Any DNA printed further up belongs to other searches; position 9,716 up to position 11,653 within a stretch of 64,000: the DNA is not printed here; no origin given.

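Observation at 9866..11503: GlmM (phosphoglucosamine mutase) fused to an N-terminal XRE-family helix-turn-helix domain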

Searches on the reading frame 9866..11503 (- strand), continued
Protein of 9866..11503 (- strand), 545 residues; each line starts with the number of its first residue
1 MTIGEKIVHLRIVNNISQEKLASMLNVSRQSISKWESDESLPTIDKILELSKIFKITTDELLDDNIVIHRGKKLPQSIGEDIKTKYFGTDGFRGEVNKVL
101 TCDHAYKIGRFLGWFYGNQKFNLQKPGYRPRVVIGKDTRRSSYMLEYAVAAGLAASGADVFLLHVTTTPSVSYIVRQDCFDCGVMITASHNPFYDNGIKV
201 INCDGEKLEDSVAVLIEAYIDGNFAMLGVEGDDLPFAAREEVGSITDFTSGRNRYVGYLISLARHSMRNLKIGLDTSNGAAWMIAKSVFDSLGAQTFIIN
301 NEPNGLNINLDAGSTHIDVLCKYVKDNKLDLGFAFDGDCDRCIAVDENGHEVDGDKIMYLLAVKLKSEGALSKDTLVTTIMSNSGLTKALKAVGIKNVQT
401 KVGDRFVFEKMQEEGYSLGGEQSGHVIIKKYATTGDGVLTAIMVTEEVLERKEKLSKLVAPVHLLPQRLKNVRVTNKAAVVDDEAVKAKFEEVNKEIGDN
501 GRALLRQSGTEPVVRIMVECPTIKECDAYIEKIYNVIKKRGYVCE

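Call 35: search_solved_structures(query=window:9866-11503:-, max_evalue=0.000001, show_alignments=1)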
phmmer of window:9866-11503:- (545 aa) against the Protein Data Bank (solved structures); distinct sequences matched with E-value up to 0.000001: 42.
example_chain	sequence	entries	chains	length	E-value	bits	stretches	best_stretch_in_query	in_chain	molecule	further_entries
7ojr_A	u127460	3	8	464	3.9e-120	405.2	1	85-539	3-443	Phosphoglucosamine mutase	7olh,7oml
3pdk_A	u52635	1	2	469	1.5e-116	393.4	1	84-539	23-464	Phosphoglucosamine mutase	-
9g69_A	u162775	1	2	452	1e-112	380.7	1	85-538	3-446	Phosphoglucosamine mutase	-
6gyz_A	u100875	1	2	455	4.9e-107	362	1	85-539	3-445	Phosphoglucosamine mutase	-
7ojs_C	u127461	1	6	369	2.2e-96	326.8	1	85-461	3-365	Phosphoglucosamine mutase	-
3i3w_A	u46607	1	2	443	2e-78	267.6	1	84-522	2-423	Phosphoglucosamine mutase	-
9du5_A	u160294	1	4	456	5.3e-49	170.5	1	85-532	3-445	Phosphoglucomutase/phosphomannomutase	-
1wqa_A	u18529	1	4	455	2.2e-48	168.5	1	85-531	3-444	phospho-sugar mutase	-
2f7l_A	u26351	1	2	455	9.5e-39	136.7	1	85-530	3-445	455aa long hypothetical phospho-sugar mutase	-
9ix8_A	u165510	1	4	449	2.1e-33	119.1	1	86-538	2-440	Phosphopentomutase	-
5bmn_A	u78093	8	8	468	8.4e-30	107.2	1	131-520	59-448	Phosphoglucomutase | Phosphomannomutase/phosphoglucomutase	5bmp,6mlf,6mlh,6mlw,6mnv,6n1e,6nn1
5kl0_A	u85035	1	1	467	8.5e-30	107.2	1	131-520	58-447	Phosphoglucomutase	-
6nn2_A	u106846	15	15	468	8.5e-30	107.1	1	131-520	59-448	Phosphoglucomutase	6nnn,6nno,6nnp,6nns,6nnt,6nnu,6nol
1k35_A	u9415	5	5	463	8.6e-26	93.9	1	87-528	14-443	Phosphomannomutase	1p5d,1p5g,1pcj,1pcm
2fkf_A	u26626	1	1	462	8.7e-26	93.9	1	87-528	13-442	Phosphomannomutase/phosphoglucomutase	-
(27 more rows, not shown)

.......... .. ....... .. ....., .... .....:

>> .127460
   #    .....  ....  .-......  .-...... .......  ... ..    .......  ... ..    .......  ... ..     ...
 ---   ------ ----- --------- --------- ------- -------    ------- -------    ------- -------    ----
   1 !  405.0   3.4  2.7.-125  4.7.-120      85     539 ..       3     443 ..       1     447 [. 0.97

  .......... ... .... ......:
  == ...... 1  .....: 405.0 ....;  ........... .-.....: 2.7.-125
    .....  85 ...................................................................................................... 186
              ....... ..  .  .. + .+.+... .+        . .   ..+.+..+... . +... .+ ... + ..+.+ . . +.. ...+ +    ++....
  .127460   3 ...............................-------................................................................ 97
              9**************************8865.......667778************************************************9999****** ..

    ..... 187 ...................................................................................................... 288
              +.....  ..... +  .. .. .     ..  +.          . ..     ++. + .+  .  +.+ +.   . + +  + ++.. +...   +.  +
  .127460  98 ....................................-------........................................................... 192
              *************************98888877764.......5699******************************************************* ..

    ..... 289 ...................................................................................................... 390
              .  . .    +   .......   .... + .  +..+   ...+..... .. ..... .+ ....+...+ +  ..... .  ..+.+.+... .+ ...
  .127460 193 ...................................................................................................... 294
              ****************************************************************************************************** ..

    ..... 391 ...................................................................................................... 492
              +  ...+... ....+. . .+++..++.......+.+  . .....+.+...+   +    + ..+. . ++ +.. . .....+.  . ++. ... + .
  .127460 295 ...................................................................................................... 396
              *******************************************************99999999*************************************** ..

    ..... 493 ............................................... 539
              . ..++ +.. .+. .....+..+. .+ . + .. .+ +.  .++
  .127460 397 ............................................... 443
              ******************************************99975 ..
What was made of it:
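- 9869..11251 (-): Complete GlmM core, aa 85-545 (PGM_PMM domains I-IV). Catalytic Ser189 codon at 10937-10939. Metal loop FDGDCDR, sugar loop GGEQSGH, phosphate loop RQSGTEP. E 4e-120 to 7OJR (call 35).
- Checked: B. subtilis GlmM (7OJR) aligns from its residue 3 to query residue 85 (call 35), so about 82 N-terminal residues are extra.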

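Call 53: predict_structure(alignment_id=A1)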
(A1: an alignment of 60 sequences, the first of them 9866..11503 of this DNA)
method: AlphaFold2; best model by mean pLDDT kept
length: 545 residues; sequences in the alignment: 60
mean_pLDDT: 85.4   pTM: 0.78
mean pLDDT of the five models: 85.4, 83.5, 81.1, 75.8, 72.7
residues with pLDDT >= 90: 269; 70-90: 196; 50-70: 70; < 50: 10
segments of 3 or more residues with pLDDT < 50: 76-81, 304-306
pLDDT, mean of each block of 10 residues (from residue 1): 86 83 95 93 95 86 74 46 61 65 91 88 74 80 85 95 84 87 80 70 83 88 85 87 83 85 92 82 86 90 54 78 96 83 95 97 95 94 93 95 76 90 88 83 96 97 93 87 92 91 81 87 95 94 81
secondary structure, 60 per line:
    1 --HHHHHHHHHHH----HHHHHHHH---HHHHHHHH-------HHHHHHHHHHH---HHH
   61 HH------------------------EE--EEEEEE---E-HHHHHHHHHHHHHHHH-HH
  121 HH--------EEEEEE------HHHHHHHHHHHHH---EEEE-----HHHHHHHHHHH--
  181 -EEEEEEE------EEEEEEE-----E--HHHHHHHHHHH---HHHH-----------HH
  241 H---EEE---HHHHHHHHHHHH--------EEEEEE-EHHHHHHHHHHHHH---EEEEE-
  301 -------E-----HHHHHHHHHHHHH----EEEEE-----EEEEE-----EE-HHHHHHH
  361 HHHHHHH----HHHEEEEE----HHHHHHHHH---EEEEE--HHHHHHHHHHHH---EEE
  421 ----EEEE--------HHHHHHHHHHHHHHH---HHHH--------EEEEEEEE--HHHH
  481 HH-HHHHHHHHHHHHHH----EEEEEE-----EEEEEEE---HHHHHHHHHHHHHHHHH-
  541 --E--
elements in order: H3-13 H18-25 H29-36 H44-54 H58-62 E91-96 H102-117 H119-122 E131-136 H143-155 E159-162 H168-178 E182-188 E195-201 H210-220 H224-227 E245-247 H251-262 E271-276 H279-291 E295-299 H314-326 E331-335 E341-345 H354-367 E375-379 H384-392 E396-400 H403-414 E418-420 E425-428 H437-451 H455-458 E467-474 H477-482 H484-497 E502-507 E513-519 H523-539
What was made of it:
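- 11309..11503 (-): XRE/Cro-C1 helix-turn-helix domain, aa 1-65 (five helices; recognition helix S28-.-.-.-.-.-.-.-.36). AF2 helices 3-13, 18-25, 29-36, 44-54 and 58-62, with 10-residue block pLDDT means 83-95 (call 53).
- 11252..11308 (-): Linker, aa 66-84 (predicted coil; contains the clade-conserved (I/V)VIHRG motif). AF2: no secondary structure over 63-84; pLDDT block means 74 (aa 61-70) and 46 (aa 71-80); residues 76-81 below 50 (call 53).
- On XRE / Cro-C1 HTH transcription factors (Pfam HTH_3, PF01381): AF2 helices 3-13, 18-25, 29-36, 44-54 and 58-62, with 10-residue block pLDDT means 83-95 (call 53)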

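Call 73: fold_search(model_id=the predicted structure, library=pdb)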
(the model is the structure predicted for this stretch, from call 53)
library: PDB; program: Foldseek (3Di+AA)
matches with E <= 10: 1589; with E <= 0.001: 92
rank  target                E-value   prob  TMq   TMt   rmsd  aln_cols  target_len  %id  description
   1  3pdk_A                2.4e-48  1.00  0.77  0.94   2.3       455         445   45  crystal structure of phosphoglucosamine mutase from B. anthracis (released 2011-08-24)
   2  3pdk_B                3.7e-48  1.00  0.72  0.87   4.0       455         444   45  crystal structure of phosphoglucosamine mutase from B. anthracis (released 2011-08-24)
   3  6gyz_A                5.4e-48  1.00  0.79  0.96   2.0       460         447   42  Crystal structure of GlmM from Staphylococcus aureus (released 2019-01-23)
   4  7ojr                  1.3e-47  1.00  0.75  0.91   3.0       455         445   47  Bacillus subtilis phosphoglucomutase GlmM (phosphate bound) (released 2021-10-27)
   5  6gyz_B                1.2e-46  1.00  0.78  0.95   2.0       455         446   43  Crystal structure of GlmM from Staphylococcus aureus (released 2019-01-23)
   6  7olh_D                1.6e-39  1.00  0.65  0.95   2.0       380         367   46  Bacillus subtilis Complex structure 1 of diadenylate cyclase CdaA cytoplasmic domain (CdaACD) and the phosphoglucomuta (released 2021-10-27)
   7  3i3w_A                1.8e-39  1.00  0.75  0.92   2.3       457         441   37  Structure of a phosphoglucosamine mutase from Francisella tularensis (released 2010-01-19)
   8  3i3w_B                2.6e-39  1.00  0.76  0.93   2.3       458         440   37  Structure of a phosphoglucosamine mutase from Francisella tularensis (released 2010-01-19)
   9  7olh_F                1.2e-38  1.00  0.64  0.94   2.2       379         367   46  Bacillus subtilis Complex structure 1 of diadenylate cyclase CdaA cytoplasmic domain (CdaACD) and the phosphoglucomuta (released 2021-10-27)
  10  7olh_B                3.4e-38  1.00  0.64  0.94   2.2       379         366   46  Bacillus subtilis Complex structure 1 of diadenylate cyclase CdaA cytoplasmic domain (CdaACD) and the phosphoglucomuta (released 2021-10-27)
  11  7ojs_A                4.6e-38  1.00  0.64  0.94   2.2       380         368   46  Complex structure 2 of the Bacillus subtilis CdaA c-di-AMP cyclase domain (CdaACD) and the phosphoglucomutase GlmM sho (released 2021-10-27)
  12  9du5_A                4.1e-34  1.00  0.70  0.84   3.7       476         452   30  Cryo-EM structure of phosphoglucomutase from Thermococcus kodakarensis (released 2025-04-16)
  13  9du5_C                4.5e-33  1.00  0.70  0.84   3.7       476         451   30  Cryo-EM structure of phosphoglucomutase from Thermococcus kodakarensis (released 2025-04-16)
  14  1wqa_A                1.1e-32  1.00  0.70  0.83   3.6       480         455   30  Crystal Structure of Pyrococcus horikoshii phosphomannomutase/phosphoglucomutase complexed with Mg2+ (released 2005-10-04)
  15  9g69_A                2.6e-31  1.00  0.63  0.93   2.5       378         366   46  Cryo-EM structure of CdaA-DAC domain in complex with GlmM (released 2025-01-08)
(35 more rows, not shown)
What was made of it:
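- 9869..11251 (-): TM-score 0.94-0.96 to solved GlmMs (call 73).
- On GlmM (phosphoglucosamine mutase, TIGR01455; alpha-D-phosphohexomutase superfamily): AF2 model against 6GYZ, 3PDK and 7OJR: TM-score (target) 0.91-0.96, rmsd 2.0-3.0 A (call 73)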
